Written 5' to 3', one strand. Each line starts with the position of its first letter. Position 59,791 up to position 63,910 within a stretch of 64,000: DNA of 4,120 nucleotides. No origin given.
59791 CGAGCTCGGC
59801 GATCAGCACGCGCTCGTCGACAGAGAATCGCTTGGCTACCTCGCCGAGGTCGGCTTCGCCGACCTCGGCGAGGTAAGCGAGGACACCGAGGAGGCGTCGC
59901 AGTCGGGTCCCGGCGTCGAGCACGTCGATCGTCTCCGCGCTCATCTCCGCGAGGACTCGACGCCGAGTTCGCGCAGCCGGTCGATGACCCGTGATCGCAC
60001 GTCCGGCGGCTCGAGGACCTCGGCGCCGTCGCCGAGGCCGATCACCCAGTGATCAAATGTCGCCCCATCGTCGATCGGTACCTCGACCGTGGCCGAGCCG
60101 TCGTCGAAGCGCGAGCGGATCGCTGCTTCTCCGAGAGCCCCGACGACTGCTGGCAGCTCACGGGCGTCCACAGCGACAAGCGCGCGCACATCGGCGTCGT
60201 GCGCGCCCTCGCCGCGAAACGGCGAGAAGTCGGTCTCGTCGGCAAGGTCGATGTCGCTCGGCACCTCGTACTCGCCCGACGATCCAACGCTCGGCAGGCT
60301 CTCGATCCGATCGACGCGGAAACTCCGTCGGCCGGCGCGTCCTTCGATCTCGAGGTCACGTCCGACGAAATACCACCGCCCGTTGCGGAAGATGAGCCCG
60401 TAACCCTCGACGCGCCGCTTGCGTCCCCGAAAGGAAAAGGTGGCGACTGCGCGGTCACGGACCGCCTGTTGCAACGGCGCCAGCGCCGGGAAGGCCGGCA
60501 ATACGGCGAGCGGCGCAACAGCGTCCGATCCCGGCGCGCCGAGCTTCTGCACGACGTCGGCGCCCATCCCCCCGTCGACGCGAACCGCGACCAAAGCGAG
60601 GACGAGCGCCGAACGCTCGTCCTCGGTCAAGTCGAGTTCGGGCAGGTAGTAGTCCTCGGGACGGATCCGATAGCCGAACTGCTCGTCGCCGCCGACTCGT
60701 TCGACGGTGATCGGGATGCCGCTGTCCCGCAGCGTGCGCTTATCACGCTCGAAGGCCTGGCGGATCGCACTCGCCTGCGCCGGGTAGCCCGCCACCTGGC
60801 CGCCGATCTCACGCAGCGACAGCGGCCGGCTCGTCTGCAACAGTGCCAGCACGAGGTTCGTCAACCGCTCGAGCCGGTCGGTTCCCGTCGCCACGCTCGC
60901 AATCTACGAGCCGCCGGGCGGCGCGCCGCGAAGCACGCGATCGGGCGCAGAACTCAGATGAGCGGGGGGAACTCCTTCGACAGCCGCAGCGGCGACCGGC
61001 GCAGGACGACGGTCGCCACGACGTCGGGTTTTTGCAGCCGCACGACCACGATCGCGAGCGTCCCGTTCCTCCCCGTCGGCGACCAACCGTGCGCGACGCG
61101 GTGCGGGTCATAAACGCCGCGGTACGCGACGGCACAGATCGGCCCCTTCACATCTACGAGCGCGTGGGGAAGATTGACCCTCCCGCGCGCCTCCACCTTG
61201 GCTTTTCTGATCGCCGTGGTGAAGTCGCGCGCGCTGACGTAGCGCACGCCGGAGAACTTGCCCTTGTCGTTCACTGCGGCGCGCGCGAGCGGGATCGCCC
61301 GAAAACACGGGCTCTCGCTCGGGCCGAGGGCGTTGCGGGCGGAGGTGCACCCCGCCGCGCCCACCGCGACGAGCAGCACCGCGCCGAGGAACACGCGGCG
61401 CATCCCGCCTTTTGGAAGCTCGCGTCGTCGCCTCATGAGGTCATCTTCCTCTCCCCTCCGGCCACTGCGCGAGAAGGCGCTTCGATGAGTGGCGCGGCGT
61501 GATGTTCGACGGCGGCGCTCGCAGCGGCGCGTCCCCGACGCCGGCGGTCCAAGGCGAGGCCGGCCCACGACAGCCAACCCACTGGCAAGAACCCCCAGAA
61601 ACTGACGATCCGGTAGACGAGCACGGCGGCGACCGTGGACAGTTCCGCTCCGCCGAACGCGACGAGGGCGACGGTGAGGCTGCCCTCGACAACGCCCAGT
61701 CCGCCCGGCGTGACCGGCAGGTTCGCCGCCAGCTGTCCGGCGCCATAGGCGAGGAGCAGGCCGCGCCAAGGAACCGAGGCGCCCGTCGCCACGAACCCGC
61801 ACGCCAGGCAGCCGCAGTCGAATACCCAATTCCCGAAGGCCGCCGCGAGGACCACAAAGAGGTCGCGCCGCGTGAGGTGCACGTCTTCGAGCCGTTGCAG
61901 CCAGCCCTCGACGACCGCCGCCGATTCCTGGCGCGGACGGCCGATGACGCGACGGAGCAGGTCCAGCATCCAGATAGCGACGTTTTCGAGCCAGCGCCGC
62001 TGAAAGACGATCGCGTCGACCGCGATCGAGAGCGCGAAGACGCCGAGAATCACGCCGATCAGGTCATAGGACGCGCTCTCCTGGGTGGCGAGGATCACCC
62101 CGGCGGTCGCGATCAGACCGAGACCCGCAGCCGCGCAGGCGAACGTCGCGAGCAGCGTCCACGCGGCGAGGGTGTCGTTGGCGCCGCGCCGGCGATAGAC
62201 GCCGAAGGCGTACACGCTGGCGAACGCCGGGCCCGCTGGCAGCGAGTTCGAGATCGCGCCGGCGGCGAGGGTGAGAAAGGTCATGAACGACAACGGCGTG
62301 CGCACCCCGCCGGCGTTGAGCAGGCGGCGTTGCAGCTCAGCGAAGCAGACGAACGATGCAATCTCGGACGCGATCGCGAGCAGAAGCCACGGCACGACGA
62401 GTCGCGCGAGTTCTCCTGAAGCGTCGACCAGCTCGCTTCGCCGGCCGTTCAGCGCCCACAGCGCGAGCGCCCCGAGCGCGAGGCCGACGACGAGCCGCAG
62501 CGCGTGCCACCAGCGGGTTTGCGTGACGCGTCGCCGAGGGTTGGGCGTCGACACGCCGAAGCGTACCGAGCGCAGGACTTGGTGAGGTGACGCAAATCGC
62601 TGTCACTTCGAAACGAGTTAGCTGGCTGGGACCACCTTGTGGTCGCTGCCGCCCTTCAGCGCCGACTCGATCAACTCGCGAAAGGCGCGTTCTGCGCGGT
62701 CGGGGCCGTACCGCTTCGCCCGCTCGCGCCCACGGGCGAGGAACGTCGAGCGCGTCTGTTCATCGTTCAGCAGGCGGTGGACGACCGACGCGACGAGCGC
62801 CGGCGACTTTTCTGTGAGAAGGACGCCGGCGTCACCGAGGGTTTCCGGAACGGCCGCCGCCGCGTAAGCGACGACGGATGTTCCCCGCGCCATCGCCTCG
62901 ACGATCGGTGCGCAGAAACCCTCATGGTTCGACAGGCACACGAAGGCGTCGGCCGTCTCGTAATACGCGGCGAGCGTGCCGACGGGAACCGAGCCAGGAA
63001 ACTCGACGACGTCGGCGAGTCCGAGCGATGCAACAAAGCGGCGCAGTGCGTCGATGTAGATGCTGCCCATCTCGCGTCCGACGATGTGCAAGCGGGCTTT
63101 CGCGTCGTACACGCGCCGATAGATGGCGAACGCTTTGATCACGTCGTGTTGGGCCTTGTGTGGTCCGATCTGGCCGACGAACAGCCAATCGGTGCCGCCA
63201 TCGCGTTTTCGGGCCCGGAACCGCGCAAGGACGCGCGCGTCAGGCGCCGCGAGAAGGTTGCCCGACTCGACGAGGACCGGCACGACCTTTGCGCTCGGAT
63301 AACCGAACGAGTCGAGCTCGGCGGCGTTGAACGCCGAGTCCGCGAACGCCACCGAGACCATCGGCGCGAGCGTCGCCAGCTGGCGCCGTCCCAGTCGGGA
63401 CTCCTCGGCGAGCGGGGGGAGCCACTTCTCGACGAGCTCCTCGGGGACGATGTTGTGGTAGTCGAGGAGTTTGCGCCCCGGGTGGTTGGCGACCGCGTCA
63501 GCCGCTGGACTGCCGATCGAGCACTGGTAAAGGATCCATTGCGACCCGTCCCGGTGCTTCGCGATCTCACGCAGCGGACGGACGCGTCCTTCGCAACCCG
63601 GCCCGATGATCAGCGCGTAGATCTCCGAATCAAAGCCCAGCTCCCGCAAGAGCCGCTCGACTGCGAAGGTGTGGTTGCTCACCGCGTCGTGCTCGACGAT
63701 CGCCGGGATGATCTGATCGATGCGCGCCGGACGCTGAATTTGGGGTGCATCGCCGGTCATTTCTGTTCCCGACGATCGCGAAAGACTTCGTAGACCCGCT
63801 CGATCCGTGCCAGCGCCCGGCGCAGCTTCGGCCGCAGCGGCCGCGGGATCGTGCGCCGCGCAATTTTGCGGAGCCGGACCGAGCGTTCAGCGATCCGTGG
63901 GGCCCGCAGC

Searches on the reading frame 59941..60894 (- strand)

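Call 43: search_protein_families(library=pfam, proteins=[window:59941-60894:-], max_evalue=0.001)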
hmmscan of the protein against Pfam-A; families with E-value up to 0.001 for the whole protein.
window:59941-60894:- (317 aa): 2 families
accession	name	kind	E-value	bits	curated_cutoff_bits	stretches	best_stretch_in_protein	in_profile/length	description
PF25583.1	WCX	-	2.7e-12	47.3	23.9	1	243-310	10-75/76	WCX domain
PF13280.12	WYL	-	3.5e-12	46.6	21.8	1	137-200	2-68/70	WYL domain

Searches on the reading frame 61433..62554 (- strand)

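Call 43: search_protein_families(library=pfam, proteins=[window:61433-62554:-], max_evalue=0.001)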
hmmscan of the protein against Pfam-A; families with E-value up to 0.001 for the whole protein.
window:61433-62554:- (373 aa): 1 family
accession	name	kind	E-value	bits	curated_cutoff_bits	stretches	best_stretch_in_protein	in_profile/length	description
PF03706.18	LPG_synthase_TM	-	5.1e-21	75.9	33.4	1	22-326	2-302/302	Lysylphosphatidylglycerol synthase TM region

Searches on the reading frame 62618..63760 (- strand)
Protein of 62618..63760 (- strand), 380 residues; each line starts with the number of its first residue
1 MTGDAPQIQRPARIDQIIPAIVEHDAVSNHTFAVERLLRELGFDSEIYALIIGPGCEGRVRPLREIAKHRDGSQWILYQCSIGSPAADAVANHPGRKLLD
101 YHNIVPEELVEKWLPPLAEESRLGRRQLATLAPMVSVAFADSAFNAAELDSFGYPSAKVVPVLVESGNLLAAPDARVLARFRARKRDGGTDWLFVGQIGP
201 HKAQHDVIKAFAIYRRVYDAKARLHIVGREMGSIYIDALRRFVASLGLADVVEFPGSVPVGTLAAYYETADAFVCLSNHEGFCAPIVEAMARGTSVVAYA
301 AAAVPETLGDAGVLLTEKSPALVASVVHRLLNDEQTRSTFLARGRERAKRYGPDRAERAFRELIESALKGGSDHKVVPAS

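Call 43: search_protein_families(library=pfam, proteins=[window:62618-63760:-], max_evalue=0.001)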
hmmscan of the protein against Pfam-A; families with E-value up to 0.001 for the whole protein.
window:62618-63760:- (380 aa): 3 families
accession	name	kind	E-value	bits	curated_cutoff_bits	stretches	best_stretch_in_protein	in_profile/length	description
PF00534.26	Glycos_transf_1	-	1.6e-27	96.5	26.4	1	181-346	7-171/172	Glycosyl transferases group 1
PF13692.12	Glyco_trans_1_4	-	2.9e-23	83.1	27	1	192-333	4-142/142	Glycosyl transferases group 1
PF13524.12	Glyco_trans_1_2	-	4.8e-05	23.8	25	1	222-350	15-131/144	Glycosyl transferase-like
